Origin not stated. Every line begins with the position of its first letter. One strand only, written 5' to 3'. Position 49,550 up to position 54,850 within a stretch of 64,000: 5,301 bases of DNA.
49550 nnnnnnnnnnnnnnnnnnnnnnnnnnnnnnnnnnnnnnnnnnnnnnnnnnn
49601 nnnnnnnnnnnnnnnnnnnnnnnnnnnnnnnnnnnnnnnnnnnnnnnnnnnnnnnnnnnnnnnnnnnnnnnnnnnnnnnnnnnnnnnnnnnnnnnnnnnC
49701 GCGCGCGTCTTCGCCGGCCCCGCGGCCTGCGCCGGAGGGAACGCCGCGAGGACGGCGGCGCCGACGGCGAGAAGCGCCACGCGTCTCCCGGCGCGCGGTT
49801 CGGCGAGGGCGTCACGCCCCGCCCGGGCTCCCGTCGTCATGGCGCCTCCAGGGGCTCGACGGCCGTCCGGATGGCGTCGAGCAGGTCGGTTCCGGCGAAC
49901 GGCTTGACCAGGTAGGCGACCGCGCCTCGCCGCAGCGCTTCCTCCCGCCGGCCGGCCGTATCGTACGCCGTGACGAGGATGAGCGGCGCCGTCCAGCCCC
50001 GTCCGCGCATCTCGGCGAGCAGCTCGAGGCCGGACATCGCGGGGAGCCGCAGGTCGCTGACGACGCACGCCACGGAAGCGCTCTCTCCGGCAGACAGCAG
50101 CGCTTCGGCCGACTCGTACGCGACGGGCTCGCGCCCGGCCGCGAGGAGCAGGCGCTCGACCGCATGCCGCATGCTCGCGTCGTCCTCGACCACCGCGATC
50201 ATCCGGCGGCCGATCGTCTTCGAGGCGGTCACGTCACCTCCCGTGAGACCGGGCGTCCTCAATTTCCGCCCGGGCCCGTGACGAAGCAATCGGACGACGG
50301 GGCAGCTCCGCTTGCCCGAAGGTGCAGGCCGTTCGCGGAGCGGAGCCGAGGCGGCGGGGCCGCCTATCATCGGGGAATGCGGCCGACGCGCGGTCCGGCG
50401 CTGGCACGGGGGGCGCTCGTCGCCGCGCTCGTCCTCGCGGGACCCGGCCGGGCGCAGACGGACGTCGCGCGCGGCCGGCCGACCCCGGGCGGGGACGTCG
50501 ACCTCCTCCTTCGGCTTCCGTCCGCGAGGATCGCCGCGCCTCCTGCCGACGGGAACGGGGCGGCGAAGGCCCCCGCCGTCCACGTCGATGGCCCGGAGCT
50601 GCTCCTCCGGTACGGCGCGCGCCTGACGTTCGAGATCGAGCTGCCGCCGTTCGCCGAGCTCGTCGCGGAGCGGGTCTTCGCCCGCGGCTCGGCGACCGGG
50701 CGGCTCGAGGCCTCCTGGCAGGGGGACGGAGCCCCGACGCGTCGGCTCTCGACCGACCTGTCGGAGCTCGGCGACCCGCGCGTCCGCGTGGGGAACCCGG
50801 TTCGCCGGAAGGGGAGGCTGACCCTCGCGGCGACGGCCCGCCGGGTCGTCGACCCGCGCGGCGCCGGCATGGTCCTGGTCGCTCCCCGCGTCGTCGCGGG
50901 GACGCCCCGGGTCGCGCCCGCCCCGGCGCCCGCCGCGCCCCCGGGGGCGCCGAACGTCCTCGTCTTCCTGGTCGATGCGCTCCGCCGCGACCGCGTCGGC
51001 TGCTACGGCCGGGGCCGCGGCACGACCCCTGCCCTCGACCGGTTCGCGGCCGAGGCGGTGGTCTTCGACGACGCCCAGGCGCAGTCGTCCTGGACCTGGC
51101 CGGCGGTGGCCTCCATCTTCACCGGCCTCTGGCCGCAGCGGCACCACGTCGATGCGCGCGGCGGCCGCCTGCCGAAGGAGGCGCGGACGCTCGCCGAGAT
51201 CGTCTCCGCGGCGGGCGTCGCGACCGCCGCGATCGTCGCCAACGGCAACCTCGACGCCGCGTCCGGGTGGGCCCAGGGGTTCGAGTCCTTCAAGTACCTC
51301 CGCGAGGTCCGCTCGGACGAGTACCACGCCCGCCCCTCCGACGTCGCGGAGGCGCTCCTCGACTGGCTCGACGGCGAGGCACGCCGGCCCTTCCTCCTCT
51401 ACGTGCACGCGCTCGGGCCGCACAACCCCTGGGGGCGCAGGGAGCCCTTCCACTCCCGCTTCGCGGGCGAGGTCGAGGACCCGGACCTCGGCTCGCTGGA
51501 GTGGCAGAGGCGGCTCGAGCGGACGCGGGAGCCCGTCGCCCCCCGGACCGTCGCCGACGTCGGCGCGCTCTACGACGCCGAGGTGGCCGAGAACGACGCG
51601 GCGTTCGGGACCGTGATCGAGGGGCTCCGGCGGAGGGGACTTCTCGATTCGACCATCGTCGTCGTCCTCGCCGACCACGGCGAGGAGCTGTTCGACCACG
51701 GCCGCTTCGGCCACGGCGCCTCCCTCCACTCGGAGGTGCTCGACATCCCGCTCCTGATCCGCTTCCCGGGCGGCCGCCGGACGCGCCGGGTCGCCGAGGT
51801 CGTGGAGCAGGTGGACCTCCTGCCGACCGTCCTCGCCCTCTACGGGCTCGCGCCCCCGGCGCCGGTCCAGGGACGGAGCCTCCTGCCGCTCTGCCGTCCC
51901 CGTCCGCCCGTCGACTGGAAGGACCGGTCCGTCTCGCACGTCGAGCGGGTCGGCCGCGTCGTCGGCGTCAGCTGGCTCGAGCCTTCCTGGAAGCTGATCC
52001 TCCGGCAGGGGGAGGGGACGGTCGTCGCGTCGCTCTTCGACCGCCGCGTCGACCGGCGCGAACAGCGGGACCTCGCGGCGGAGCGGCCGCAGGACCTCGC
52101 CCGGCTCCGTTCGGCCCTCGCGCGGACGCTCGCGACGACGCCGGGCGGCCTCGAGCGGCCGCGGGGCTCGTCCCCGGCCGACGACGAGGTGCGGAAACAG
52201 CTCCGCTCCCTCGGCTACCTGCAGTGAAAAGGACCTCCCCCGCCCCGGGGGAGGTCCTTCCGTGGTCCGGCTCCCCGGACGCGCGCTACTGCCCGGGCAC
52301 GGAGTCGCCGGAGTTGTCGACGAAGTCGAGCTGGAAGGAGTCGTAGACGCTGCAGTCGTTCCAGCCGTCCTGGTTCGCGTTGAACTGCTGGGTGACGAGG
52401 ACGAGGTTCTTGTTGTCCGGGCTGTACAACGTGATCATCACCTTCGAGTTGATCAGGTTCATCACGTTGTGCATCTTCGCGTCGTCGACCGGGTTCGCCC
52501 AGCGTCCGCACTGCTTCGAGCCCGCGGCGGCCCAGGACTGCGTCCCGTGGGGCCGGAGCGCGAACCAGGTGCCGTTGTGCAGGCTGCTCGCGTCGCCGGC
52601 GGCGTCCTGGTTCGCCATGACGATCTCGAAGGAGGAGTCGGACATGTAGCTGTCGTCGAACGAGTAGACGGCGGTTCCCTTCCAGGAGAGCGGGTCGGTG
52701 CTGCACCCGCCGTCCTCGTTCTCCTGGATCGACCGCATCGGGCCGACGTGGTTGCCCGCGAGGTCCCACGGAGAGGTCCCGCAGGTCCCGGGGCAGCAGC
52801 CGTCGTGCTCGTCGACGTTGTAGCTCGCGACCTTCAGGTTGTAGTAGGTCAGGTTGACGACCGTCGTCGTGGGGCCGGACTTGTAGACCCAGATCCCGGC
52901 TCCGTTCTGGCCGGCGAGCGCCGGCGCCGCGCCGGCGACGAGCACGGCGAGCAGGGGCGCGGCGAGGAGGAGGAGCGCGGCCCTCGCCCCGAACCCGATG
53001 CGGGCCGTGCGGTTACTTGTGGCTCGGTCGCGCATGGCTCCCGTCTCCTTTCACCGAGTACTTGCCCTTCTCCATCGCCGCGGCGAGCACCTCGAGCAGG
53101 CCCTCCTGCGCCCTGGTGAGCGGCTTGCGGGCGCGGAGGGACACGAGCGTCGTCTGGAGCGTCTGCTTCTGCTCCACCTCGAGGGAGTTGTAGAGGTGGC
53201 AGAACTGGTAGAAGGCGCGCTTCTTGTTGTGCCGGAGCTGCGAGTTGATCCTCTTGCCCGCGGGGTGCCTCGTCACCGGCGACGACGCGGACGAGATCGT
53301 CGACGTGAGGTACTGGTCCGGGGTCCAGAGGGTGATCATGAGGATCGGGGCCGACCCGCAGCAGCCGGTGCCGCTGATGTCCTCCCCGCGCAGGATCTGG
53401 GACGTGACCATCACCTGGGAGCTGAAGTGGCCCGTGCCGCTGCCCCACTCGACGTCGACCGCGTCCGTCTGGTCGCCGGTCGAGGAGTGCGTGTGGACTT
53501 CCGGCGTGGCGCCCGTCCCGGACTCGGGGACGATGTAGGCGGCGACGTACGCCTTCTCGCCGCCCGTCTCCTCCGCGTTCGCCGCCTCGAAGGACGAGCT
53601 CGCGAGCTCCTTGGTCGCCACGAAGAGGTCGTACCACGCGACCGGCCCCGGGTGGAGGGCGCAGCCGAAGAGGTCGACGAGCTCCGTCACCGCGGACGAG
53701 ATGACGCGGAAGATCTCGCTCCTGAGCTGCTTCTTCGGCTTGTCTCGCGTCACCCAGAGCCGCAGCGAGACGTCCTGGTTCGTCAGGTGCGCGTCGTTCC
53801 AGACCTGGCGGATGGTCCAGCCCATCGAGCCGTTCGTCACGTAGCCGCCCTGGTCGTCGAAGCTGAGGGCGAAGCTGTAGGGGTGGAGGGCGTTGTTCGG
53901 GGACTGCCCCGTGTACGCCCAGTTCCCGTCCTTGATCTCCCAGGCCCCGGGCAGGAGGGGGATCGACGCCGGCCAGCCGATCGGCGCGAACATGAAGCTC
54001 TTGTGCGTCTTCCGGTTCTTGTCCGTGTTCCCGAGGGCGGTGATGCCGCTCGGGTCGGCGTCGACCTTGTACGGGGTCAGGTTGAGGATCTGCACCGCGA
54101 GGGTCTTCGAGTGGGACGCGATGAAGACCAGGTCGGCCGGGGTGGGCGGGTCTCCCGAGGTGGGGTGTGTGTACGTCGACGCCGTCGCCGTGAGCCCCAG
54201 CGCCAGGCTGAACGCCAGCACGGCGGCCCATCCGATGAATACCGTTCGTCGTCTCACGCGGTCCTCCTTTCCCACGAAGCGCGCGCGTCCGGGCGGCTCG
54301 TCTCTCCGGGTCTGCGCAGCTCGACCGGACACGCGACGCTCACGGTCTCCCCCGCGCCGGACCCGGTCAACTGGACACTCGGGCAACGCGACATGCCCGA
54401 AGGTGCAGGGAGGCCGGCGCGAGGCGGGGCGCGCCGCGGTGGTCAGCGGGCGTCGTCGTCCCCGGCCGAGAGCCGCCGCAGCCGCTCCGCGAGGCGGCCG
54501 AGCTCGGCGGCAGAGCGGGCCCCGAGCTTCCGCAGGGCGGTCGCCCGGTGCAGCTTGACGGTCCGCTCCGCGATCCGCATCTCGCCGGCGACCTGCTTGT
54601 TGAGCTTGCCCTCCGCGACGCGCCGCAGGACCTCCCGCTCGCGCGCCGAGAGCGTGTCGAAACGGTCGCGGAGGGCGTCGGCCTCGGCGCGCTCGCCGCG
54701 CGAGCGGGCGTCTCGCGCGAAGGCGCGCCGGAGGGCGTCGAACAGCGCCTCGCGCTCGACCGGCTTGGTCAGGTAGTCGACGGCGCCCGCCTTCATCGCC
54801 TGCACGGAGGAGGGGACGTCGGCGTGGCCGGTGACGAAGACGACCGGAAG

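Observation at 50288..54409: Conserved 41-nt bipartite motif upstream of two secretion-related operons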

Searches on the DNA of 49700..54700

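Call 50: search_rna_families(source=window, start=49700, end=54700, threshold=evalue, max_evalue=1)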
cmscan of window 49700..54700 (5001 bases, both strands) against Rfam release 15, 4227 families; matches with E-value up to 1: 0.
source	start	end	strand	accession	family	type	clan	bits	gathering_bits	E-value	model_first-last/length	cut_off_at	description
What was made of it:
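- On Known RNA families (Rfam 15): No match at E<=1 in 49700-54700 (call 50).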

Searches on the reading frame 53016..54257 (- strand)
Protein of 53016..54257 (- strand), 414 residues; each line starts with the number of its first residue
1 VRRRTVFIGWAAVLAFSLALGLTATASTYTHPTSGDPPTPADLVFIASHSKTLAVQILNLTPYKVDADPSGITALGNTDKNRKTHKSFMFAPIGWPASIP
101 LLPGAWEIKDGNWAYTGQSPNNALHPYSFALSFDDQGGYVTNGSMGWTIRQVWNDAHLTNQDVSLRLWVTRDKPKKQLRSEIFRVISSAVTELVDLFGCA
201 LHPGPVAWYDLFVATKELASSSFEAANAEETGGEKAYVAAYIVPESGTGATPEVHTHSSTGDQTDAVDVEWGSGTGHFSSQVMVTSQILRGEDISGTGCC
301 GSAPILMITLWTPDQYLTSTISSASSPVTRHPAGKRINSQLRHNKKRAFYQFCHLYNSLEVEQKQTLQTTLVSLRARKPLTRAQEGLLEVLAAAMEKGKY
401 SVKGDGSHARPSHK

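Call 9: search_protein_families(library=pfam, proteins=[window:53016-54257:-], max_evalue=0.01)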
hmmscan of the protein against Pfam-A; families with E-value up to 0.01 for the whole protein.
window:53016-54257:- (414 aa): 0 families

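Call 13: find_homologous_proteins(query=window:53019-54257:-)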
Query window:53019-54257:- (413 aa): 13 proteins with E <= 0.001 among 8000 candidates.
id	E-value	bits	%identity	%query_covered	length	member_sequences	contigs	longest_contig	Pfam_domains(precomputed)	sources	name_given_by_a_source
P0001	2.3e-216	736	76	100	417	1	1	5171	-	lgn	-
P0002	6.6e-177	607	100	65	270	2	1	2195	-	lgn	-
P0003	6.2e-149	514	53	100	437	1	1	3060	-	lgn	-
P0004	4.5e-139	482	54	99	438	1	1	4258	-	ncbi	-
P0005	5.1e-137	475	52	100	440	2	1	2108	-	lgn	-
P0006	1.0e-135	471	54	96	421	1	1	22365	-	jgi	jgi:hypothetical protein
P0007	2.2e-135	470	52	95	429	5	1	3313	-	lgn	-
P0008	1.7e-131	457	51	95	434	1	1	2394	-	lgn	-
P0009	2.8e-128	446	51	95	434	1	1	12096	-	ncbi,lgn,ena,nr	ncbi:MAG TPA: hypothetical protein VLT81_08555 [Chondromyces sp.]|nr:hypothetical protein [Chondromy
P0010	1.3e-121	424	50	97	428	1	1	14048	-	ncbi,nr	ncbi:MAG: hypothetical protein HY892_03110 [Deltaproteobacteria bacterium]|nr:hypothetical protein [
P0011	1.6e-111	391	46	89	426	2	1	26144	-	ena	-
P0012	6.6e-111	389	52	87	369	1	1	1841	-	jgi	-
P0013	2.2e-108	381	46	95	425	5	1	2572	-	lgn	-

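Call 14: find_encoding_contigs(protein=P0001, flank=5000, max_places=3)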
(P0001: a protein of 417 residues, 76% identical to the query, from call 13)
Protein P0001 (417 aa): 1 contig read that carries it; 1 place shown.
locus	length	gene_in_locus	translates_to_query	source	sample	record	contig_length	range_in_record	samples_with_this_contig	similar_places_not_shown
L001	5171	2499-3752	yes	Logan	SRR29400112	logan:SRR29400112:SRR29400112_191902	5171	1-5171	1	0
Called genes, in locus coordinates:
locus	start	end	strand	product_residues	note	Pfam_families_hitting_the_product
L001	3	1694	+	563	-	?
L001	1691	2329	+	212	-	PF00072:Response_reg, PF00196:GerE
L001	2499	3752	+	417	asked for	-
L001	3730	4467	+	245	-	-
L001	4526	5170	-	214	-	?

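Call 15: find_encoding_contigs(protein=P0006, flank=6000, max_places=3)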
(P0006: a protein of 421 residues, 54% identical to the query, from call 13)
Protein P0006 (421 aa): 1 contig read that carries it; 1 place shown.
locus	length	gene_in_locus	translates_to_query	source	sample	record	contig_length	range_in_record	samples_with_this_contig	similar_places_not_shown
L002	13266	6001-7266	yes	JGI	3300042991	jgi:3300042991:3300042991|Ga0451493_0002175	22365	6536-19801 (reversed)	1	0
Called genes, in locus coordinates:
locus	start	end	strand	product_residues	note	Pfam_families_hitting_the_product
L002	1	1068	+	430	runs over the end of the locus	PF00291:PALP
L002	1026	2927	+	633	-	PF02518:HATPase_c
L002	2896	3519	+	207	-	PF00072:Response_reg, PF00196:GerE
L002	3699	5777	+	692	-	PF03891:DUF333, PF00263:Secretin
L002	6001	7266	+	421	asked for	-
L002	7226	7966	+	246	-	-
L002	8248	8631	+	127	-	PF00072:Response_reg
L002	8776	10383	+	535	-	PF00884:Sulfatase, PF16347:SGSH_C (weak)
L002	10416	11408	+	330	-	PF12710:HAD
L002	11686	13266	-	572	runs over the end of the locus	-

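Call 16: find_encoding_contigs(protein=P0009, flank=6000, max_places=3)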
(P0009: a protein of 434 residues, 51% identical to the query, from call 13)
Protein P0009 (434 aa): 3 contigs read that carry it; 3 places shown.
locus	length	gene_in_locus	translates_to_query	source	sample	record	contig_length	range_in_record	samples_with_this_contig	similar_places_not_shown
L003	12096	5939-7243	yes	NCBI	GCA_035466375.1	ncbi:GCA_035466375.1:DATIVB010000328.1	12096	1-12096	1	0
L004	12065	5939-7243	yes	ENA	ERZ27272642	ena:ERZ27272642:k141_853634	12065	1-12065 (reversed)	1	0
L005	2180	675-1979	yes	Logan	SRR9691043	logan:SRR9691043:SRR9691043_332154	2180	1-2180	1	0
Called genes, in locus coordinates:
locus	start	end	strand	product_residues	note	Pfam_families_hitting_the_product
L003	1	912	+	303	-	PF06267:DUF1028, PF07719:TPR_2 (faint), PF14559:TPR_19 (weak)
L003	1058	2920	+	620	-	PF00512:HisKA (weak), PF02518:HATPase_c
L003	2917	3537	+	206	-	PF00072:Response_reg, PF00196:GerE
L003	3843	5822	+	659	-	PF03891:DUF333, PF00263:Secretin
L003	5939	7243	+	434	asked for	-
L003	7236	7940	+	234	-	-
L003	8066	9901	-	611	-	PF00884:Sulfatase, PF01663:Phosphodiest (weak), PF16347:SGSH_C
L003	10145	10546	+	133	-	PF00072:Response_reg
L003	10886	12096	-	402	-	PF07969:Amidohydro_3, PF01979:Amidohydro_1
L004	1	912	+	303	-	?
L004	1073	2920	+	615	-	PF00512:HisKA (weak), PF02518:HATPase_c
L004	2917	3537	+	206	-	PF00072:Response_reg, PF00196:GerE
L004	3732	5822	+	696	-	PF03891:DUF333, PF00263:Secretin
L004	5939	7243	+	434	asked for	-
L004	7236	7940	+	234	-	-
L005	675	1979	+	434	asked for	-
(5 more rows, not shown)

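Call 18: find_encoding_contigs(protein=P0010, flank=7000, max_places=2)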
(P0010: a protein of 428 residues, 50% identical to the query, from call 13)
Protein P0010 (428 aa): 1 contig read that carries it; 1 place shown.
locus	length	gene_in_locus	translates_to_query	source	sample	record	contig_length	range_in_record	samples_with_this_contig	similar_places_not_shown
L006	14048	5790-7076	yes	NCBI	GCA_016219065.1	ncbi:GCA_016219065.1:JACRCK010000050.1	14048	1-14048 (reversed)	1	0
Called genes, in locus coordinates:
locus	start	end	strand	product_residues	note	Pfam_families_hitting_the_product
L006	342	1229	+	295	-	PF00941:FAD_binding_5, PF03450:CO_deh_flav_C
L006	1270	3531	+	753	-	PF01315:Ald_Xan_dh_C, PF02738:MoCoBD_1, PF20256:MoCoBD_2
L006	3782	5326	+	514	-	PF00037:Fer4 (weak), PF13187:Fer4_9 (weak), PF13237:Fer4_10 (weak)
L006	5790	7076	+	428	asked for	-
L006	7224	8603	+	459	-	PF14200:RicinB_lectin_2 (weak), PF00652:Ricin_B_lectin, PF14200:RicinB_lectin_2 (weak), PF00652:Ricin_B_lectin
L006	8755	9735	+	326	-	PF01797:Y1_Tnp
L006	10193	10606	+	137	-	PF12838:Fer4_7 (weak), PF00037:Fer4 (weak)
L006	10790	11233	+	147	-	-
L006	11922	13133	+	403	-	PF13489:Methyltransf_23, PF08241:Methyltransf_11, PF08242:Methyltransf_12, PF13649:Methyltransf_25, PF13847:Methyltransf_31 (weak)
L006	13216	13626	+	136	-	PF13531:SBP_bac_11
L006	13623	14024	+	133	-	PF13531:SBP_bac_11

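Call 19: find_encoding_contigs(protein=P0011, flank=7000, max_places=2)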
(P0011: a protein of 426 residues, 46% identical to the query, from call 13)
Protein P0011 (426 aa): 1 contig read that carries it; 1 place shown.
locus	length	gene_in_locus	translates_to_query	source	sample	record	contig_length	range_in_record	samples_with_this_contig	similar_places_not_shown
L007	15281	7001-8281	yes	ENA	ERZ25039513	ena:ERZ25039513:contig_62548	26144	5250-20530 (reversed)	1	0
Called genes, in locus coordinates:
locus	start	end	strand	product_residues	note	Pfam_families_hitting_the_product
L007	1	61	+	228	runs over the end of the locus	-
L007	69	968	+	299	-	-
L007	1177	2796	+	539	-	-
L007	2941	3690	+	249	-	-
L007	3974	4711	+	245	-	PF00132:Hexapep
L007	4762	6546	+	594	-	PF02652:Lactate_perm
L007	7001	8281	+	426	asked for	-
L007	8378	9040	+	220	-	-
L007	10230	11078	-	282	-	PF07603:Lcl_C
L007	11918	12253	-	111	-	-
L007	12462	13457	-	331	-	PF01797:Y1_Tnp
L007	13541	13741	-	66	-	-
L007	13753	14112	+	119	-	-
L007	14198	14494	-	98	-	-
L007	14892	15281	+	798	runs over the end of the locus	PF00270:DEAD, PF04851:ResIII, PF18766:SWI2_SNF2, PF08463:EcoEI_R_C (weak)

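Call 22: find_encoding_contigs(protein=P0004, flank=5000, max_places=2)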
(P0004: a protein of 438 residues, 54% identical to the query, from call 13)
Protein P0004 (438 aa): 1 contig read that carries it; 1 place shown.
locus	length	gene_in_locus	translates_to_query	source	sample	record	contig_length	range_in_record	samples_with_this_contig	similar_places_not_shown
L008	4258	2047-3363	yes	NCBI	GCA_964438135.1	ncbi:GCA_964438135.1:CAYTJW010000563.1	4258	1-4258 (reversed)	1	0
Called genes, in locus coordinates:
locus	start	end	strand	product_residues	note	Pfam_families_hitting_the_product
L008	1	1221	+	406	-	?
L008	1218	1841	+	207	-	PF00072:Response_reg, PF08281:Sigma70_r4_2, PF00196:GerE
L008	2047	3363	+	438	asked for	-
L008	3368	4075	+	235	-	-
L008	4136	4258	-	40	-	?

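Call 23: find_encoding_contigs(protein=P0003, flank=5000, max_places=2)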
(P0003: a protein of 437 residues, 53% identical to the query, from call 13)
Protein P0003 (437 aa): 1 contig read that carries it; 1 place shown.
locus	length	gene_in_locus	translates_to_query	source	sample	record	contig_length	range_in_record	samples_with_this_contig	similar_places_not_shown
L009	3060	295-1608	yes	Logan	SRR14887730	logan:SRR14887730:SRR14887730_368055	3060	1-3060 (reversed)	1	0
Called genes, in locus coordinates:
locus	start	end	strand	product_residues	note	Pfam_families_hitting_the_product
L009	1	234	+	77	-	?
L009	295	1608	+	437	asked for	-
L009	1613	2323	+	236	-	-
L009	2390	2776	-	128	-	-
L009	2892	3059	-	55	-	?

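Call 24: find_encoding_contigs(protein=P0007, flank=5000, max_places=2)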
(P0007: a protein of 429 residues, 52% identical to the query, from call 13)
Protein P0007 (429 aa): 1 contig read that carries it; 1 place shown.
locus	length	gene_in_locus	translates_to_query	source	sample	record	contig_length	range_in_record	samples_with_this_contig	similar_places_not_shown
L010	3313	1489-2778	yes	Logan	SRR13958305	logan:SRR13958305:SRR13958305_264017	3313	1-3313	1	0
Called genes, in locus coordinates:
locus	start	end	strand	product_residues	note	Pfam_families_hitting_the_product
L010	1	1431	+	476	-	?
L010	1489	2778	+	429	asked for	-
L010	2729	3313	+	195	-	?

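Call 32: search_protein_families(library=ncbifam, proteins=[window:53016-54257:-], max_evalue=0.001)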
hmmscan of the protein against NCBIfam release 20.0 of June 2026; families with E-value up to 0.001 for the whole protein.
window:53016-54257:- (414 aa): 0 families

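Call 46: find_related_loci(query=A1, collection=metagenome_contigs, flank=6000)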
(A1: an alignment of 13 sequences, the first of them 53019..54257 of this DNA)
Query A1 (413 aa) in metagenome_contigs; peptide patterns used: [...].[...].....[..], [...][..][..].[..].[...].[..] (x = any residue, [..] = any of these).
233 stretches matched a pattern; 12 encode a relative of the query (tblastn E <= 1e-3); 12 distinct loci.
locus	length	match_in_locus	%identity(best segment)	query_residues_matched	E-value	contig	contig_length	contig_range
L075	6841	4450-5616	52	29-413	4e-136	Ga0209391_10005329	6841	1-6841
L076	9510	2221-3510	41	1-402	3e-92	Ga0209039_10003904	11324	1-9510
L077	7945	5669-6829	40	13-399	2e-84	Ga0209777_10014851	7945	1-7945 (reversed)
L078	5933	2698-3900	40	13-399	2e-81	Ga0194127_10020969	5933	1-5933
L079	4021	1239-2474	38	1-405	2e-80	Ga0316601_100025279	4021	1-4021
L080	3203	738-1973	37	1-405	6e-79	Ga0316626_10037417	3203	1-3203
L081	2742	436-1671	37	1-405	1e-79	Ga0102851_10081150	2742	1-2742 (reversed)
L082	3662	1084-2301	37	1-399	9e-75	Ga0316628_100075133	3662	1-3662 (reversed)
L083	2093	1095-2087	40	13-329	9e-74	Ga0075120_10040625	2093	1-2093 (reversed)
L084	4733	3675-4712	40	1-341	2e-69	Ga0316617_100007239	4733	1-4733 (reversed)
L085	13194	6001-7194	40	18-399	3e-83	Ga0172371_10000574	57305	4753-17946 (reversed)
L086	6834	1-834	37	127-399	2e-53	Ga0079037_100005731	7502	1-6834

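Call 57: predict_structure(alignment_id=A1)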
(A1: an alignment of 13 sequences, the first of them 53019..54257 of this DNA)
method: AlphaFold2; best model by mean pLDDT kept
length: 413 residues; sequences in the alignment: 13
mean_pLDDT: 64.3   pTM: 0.66
mean pLDDT of the five models: 64.3, 56.2, 55.6, 52.3, 50.9
residues with pLDDT >= 90: 29; 70-90: 166; 50-70: 94; < 50: 124
segments of 3 or more residues with pLDDT < 50: 1-9, 11-35, 76-79, 85-87, 176-233, 291-302, 405-413
pLDDT, mean of each block of 10 residues (from residue 1): 45 42 33 52 61 78 86 56 51 75 78 68 67 58 81 79 83 49 35 39 35 34 34 60 63 61 64 67 79 38 71 85 83 92 82 88 84 82 92 89 47 30
secondary structure, 60 per line:
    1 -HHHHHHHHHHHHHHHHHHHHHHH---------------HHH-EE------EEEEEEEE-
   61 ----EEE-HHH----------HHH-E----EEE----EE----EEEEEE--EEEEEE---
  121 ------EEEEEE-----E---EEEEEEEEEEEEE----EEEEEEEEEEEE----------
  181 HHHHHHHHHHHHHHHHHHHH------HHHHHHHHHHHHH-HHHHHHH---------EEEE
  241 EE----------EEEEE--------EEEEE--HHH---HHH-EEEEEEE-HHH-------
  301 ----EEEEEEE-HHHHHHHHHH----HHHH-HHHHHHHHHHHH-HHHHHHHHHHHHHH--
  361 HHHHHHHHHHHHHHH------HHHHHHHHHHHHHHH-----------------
elements in order: H2-24 E52-59 E65-67 E91-93 E104-109 E112-117 E127-132 E142-154 E159-170 H181-200 H207-219 H221-227 E237-242 E253-257 E266-270 E283-289 E305-311 H313-322 H327-330 H332-343 H345-358 H361-375 H382-396
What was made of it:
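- Closest known: Aegerolysin/actinoporin-type membrane-binding proteins. Different: B1 carries an extra helical insert and a C-terminal helical domain (call 57).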
